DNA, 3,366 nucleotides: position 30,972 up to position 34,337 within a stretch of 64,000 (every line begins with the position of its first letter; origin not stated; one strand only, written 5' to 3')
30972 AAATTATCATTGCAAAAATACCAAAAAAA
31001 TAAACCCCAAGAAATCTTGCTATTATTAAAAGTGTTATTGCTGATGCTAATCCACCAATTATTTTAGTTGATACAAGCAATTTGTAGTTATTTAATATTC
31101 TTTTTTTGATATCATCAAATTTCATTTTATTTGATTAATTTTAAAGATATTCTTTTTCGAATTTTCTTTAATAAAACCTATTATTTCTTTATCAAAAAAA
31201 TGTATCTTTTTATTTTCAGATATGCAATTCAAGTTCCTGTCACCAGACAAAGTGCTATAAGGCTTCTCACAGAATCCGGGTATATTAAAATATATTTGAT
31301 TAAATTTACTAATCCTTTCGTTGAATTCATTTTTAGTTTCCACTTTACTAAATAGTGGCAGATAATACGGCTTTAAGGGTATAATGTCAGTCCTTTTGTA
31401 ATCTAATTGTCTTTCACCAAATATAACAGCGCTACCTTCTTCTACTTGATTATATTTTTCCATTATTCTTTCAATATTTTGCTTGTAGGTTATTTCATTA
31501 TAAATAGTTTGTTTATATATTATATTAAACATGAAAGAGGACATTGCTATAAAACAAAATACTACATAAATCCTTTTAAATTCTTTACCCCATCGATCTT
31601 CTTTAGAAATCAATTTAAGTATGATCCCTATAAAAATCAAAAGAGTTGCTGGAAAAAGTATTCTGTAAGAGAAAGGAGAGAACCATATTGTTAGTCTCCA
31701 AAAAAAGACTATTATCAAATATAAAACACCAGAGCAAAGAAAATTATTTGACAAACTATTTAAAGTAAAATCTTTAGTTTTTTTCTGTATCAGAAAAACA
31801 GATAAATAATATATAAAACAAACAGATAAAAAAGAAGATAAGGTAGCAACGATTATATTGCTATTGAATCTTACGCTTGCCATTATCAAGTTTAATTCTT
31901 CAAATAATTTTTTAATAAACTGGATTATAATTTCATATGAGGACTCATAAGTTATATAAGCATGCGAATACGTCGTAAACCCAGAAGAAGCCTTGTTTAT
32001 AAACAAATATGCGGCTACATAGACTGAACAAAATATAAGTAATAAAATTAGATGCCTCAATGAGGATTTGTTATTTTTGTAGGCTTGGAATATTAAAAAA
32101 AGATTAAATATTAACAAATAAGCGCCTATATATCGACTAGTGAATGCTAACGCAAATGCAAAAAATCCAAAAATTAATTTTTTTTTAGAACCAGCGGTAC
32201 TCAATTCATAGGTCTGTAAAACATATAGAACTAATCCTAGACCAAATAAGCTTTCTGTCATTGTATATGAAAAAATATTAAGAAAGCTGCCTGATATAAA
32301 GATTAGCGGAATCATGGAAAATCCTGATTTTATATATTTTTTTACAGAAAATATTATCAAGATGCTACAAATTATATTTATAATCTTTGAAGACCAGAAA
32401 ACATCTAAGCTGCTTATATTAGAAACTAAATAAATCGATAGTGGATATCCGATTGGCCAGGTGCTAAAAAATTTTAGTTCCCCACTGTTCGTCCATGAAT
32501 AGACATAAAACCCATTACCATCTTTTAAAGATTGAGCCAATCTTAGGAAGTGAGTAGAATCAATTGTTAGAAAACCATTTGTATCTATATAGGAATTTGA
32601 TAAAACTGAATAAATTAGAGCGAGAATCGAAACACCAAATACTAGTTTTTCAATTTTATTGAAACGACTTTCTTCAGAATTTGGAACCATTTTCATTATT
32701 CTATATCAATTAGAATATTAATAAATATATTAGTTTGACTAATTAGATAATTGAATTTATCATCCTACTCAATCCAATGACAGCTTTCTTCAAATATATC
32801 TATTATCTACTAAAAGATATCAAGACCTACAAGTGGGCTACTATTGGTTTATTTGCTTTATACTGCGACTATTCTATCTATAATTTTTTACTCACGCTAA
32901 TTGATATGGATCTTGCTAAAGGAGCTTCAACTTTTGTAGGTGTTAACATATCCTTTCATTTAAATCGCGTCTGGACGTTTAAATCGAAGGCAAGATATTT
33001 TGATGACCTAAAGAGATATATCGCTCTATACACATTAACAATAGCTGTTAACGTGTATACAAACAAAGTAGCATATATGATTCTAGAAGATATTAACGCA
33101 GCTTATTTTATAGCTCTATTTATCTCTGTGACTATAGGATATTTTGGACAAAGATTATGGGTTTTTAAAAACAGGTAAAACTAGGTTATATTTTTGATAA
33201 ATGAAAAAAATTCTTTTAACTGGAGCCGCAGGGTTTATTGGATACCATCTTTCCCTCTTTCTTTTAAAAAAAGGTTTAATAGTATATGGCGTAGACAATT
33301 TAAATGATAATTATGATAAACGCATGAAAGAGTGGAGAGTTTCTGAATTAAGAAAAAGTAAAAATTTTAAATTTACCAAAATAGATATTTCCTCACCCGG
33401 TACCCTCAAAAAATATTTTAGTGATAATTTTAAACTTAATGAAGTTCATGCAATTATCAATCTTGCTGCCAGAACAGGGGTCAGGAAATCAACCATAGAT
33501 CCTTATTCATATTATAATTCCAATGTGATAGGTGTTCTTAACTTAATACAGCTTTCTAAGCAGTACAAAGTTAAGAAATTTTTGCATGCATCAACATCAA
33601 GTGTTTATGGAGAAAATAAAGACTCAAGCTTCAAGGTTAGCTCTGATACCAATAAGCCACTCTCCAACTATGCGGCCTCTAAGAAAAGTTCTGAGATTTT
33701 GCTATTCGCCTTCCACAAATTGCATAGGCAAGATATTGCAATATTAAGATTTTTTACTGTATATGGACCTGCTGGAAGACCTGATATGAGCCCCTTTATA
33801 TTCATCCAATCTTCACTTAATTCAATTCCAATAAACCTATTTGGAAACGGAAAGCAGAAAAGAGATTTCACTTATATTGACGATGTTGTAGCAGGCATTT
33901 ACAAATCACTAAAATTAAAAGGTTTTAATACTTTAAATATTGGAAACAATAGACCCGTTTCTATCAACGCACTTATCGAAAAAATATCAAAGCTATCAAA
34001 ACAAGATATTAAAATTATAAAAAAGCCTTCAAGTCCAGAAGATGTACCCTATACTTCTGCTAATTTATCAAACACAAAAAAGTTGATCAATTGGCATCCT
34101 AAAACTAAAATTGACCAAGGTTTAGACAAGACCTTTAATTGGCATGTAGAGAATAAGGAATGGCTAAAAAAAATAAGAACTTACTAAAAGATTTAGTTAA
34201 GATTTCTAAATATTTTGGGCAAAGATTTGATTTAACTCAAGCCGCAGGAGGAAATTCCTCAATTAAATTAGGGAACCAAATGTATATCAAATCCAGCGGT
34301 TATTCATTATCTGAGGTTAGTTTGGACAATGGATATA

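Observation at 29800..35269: Divergent lipid-linked glycan modification module (Wzx flippase, GT-C transferase, GtrA, SDR epimerase, aldolase-like fusion protein) lacking a GT2 polyprenyl-phosphate sugar synthase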

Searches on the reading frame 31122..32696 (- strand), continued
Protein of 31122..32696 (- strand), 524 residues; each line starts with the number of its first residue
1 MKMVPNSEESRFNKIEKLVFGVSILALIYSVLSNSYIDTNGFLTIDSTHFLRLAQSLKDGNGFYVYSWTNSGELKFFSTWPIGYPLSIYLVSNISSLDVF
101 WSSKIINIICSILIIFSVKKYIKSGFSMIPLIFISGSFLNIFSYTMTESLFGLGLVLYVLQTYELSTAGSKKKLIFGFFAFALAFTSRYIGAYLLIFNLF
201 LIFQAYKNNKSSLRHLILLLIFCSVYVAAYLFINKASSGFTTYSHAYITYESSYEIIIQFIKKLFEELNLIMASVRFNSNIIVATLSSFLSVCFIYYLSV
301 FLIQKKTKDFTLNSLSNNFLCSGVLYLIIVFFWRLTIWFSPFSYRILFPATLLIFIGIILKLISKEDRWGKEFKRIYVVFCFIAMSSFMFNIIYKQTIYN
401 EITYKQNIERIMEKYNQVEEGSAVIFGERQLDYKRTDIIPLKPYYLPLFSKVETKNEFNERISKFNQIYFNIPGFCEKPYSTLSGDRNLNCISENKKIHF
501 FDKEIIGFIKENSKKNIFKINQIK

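Call 96: find_homologous_proteins(query=L113:3-1451:+, max_evalue=1e-30)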
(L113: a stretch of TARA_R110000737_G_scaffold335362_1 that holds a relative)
Query L113:3-1451:+ (483 aa): 6790 proteins with E <= 1e-30 among 8000 candidates; the best 120 are listed.
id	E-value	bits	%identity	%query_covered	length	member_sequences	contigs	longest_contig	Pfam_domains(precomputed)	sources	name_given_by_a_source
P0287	0.0e+0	1038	100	99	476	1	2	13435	PF01040.24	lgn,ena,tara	tara:strand:+ start:24 stop:1454 length:1431 start_codon:yes stop_codon:yes gene_type:complete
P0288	5.3e-228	776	73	99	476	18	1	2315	PF01040.24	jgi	jgi:4-hydroxybenzoate polyprenyltransferase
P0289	9.3e-227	771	72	99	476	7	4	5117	PF01040.24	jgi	-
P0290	1.0e-226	771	73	99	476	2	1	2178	PF01040.24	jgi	jgi:4-hydroxybenzoate polyprenyltransferase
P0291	1.4e-222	758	72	99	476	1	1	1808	PF01040.24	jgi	jgi:4-hydroxybenzoate polyprenyltransferase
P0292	1.2e-221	755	72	99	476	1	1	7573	PF01040.24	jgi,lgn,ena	-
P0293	4.0e-217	740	69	99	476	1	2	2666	PF01040.24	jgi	-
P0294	1.3e-210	718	67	99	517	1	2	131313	PF01040.24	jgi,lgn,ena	-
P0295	4.5e-210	716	68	98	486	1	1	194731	PF01040.24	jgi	jgi:4-hydroxybenzoate polyprenyltransferase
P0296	6.6e-209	713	68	99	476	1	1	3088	PF01040.24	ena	-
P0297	1.2e-208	712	68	99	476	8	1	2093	PF01040.24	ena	-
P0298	1.0e-206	705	66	99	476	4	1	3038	PF01040.24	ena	-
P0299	1.7e-205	701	65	99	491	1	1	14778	PF01040.24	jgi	-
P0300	1.0e-204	699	66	97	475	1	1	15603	PF01040.24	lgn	-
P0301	4.1e-202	690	65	99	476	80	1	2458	PF01040.24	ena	-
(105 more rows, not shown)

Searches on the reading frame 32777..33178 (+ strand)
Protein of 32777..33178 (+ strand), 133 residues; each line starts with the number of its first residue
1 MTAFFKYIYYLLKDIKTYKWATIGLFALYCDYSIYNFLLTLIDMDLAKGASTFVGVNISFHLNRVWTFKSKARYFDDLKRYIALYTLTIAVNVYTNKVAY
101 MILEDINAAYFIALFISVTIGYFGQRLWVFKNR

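Call 3: search_protein_families(library=pfam, proteins=[window:32777-33178:+], max_evalue=0.01)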
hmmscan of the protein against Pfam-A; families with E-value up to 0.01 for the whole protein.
window:32777-33178:+ (133 aa): 1 family
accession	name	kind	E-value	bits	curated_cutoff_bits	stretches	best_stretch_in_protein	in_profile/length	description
PF04138.20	GtrA_DPMS_TM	-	6.1e-14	52.7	26.1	1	20-130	2-117/117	GtrA/DPMS, transmembrane domain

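Call 4: search_protein_families(library=ncbifam, proteins=[window:32777-33178:+], max_evalue=0.01)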
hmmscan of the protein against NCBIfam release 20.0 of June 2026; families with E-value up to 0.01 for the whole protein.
window:32777-33178:+ (133 aa): 0 families

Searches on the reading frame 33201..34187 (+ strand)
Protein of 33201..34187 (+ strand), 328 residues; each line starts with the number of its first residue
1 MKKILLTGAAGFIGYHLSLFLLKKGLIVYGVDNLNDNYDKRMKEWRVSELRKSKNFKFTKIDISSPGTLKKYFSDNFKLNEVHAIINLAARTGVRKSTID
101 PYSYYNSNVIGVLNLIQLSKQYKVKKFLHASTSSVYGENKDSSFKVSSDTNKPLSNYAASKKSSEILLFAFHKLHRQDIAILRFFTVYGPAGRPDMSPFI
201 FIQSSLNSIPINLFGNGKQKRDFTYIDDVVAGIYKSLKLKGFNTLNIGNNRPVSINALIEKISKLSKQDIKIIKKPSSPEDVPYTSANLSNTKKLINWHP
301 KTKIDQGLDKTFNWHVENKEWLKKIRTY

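Call 3: search_protein_families(library=pfam, proteins=[window:33201-34187:+], max_evalue=0.01)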
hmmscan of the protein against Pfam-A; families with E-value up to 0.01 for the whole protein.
window:33201-34187:+ (328 aa): 8 families
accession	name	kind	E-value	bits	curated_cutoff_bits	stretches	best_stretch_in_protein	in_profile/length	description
PF16363.11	GDP_Man_Dehyd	-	3.8e-49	168.4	27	1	5-310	1-331/332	GDP-mannose 4,6 dehydratase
PF01370.27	Epimerase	-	5.8e-48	163.8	20.9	1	4-248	1-240/240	NAD dependent epimerase/dehydratase family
PF01073.25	3Beta_HSD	-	3.6e-14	52.9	22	1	6-230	2-222/280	3-beta hydroxysteroid dehydrogenase/isomerase family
PF04321.23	RmlD_sub_bind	-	1e-13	51.4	27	1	3-193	2-157/287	RmlD substrate binding domain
PF07993.18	NAD_binding_4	-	7.7e-12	45.3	20.1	1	6-189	1-209/258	Male sterility protein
PF02719.21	Polysacc_synt_2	-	1.2e-08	35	20.2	1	4-192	1-176/293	Polysaccharide biosynthesis protein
PF00106.31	adh_short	-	3.9e-05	23.6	26.6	1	2-121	1-121/195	short chain dehydrogenase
PF08659.16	KR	-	0.00018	21.9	22.6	1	4-155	3-160/180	KR domain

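Call 4: search_protein_families(library=ncbifam, proteins=[window:33201-34187:+], max_evalue=0.01)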
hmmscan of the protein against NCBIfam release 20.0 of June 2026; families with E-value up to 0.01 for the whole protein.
window:33201-34187:+ (328 aa): 32 families (the best 25 are shown)
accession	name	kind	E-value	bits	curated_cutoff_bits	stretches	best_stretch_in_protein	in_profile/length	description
TIGR01179.1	galE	equivalog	1.6e-46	158.7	262.3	2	3-190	1-179/332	UDP-glucose 4-epimerase GalE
TIGR01181.1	dTDP_gluc_dehyt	equivalog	1.8e-43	148.9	365.1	1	3-325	1-321/321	dTDP-glucose 4,6-dehydratase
TIGR04180.1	EDH_00030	hypoth_equivalog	4.3e-37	127.8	475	1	4-302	1-296/297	NAD-dependent 4,6-dehydratase LegB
TIGR02197.1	heptose_epim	equivalog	9.3e-29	100.6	274.6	1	4-315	1-313/316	ADP-glyceromanno-heptose 6-epimerase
NF007582.0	PRK10217.1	equivalog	1.3e-27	96.8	698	1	1-326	1-342/355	dTDP-glucose 4,6-dehydratase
NF011728.1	PRK15181.1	equivalog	2.3e-27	95.9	760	1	2-319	16-341/348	Vi polysaccharide biosynthesis UDP-N-acetylglucosaminuronic acid C-4 epimerase TviC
NF007956.0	PRK10675.1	subfamily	1.9e-26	93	394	1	3-318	2-332/338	UDP-glucose 4-epimerase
NF007490.0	PRK10084.1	subfamily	2.5e-26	92.5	649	1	3-326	2-345/361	dTDP-glucose 4,6-dehydratase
TIGR02622.1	CDP_4_6_dhtase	equivalog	4.5e-20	72.1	278.45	2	2-175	5-172/352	CDP-glucose 4,6-dehydratase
NF008872.0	PRK11908.1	equivalog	4.8e-19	68.6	294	1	1-319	1-339/349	bifunctional UDP-4-keto-pentose/UDP-xylose synthase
NF005998.1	PRK08125.1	equivalog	7.3e-18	64.3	777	1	2-314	316-648/649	bifunctional UDP-4-amino-4-deoxy-L-arabinose formyltransferase/UDP-glucuronic acid oxidase ArnA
NF047922.1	GDPFucSynFcl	equivalog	2.8e-15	56.6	500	1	62-320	38-306/308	GDP-L-fucose synthase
TIGR01214.1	rmlD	equivalog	8.1e-14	51.4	224.05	1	3-262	1-222/285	dTDP-4-dehydrorhamnose reductase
NF042423.1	oxyalk_red_Shew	equivalog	8.7e-14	51.3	580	1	2-264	9-255/331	2-alkyl-3-oxoalkanoate reductase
TIGR01472.1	gmd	equivalog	1.2e-12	47.8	415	1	3-163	2-161/342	GDP-mannose 4,6-dehydratase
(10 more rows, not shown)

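Call 12: search_solved_structures(query=window:33201-34187:+, max_evalue=1e-20)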
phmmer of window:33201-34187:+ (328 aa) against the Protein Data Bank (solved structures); distinct sequences matched with E-value up to 1e-20: 48.
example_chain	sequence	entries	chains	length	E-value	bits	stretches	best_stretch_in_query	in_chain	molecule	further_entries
5u4q_A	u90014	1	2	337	1.2e-58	202.2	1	3-237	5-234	dTDP-glucose 4,6-dehydratase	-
6zl6_A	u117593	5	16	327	1.1e-46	162.9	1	3-314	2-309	Epimerase domain-containing protein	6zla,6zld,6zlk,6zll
6zlj_A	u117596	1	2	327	3.9e-46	161.1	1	3-314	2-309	Epimerase domain-containing protein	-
8du1_A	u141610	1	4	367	1.2e-35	126.7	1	1-325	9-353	dTDP-glucose 4,6-dehydratase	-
4zrm_A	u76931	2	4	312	6.6e-35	124.2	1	3-314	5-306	UDP-glucose 4-epimerase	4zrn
6bi4_A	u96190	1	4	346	2.9e-34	122.1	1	3-326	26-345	dTDP-glucose 4,6-dehydratase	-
6bwl_A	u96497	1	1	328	4.6e-33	118.1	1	3-315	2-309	Pal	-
6kv9_A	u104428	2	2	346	9.7e-33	117.1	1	4-315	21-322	MoeE5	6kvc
6dnt_A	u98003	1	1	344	1.2e-31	113.5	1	2-318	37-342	NAD-dependent epimerase/dehydratase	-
2hun_A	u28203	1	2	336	9.3e-31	110.6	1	3-324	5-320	336aa long hypothetical dTDP-glucose 4,6-dehydratase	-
6wjb_A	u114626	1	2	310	3.8e-30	108.6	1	83-312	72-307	NAD-dependent epimerase/dehydratase family protein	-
6wj9_A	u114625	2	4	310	1.9e-29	106.3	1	83-312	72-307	NAD-dependent epimerase/dehydratase family protein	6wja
6pmh_A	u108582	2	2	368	1.2e-28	103.7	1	2-325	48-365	UDP-glucose 4-epimerase related protein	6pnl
3ru7_A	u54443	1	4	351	8.6e-26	94.2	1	3-317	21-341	WbgU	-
3ru9_A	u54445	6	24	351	9.3e-26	94.1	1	3-317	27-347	WbgU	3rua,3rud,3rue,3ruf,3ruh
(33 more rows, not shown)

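Call 52: search_solved_structures(query=window:33201-34187:+, max_evalue=1e-40, show_alignments=2)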
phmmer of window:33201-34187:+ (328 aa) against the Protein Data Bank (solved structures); distinct sequences matched with E-value up to 1e-40: 3.
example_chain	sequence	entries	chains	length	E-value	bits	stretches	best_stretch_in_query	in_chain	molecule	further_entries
5u4q_A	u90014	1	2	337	1.2e-58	202.2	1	3-237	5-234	dTDP-glucose 4,6-dehydratase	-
6zl6_A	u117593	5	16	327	1.1e-46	162.9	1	3-314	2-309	Epimerase domain-containing protein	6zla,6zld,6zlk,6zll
6zlj_A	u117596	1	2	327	3.9e-46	161.1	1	3-314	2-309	Epimerase domain-containing protein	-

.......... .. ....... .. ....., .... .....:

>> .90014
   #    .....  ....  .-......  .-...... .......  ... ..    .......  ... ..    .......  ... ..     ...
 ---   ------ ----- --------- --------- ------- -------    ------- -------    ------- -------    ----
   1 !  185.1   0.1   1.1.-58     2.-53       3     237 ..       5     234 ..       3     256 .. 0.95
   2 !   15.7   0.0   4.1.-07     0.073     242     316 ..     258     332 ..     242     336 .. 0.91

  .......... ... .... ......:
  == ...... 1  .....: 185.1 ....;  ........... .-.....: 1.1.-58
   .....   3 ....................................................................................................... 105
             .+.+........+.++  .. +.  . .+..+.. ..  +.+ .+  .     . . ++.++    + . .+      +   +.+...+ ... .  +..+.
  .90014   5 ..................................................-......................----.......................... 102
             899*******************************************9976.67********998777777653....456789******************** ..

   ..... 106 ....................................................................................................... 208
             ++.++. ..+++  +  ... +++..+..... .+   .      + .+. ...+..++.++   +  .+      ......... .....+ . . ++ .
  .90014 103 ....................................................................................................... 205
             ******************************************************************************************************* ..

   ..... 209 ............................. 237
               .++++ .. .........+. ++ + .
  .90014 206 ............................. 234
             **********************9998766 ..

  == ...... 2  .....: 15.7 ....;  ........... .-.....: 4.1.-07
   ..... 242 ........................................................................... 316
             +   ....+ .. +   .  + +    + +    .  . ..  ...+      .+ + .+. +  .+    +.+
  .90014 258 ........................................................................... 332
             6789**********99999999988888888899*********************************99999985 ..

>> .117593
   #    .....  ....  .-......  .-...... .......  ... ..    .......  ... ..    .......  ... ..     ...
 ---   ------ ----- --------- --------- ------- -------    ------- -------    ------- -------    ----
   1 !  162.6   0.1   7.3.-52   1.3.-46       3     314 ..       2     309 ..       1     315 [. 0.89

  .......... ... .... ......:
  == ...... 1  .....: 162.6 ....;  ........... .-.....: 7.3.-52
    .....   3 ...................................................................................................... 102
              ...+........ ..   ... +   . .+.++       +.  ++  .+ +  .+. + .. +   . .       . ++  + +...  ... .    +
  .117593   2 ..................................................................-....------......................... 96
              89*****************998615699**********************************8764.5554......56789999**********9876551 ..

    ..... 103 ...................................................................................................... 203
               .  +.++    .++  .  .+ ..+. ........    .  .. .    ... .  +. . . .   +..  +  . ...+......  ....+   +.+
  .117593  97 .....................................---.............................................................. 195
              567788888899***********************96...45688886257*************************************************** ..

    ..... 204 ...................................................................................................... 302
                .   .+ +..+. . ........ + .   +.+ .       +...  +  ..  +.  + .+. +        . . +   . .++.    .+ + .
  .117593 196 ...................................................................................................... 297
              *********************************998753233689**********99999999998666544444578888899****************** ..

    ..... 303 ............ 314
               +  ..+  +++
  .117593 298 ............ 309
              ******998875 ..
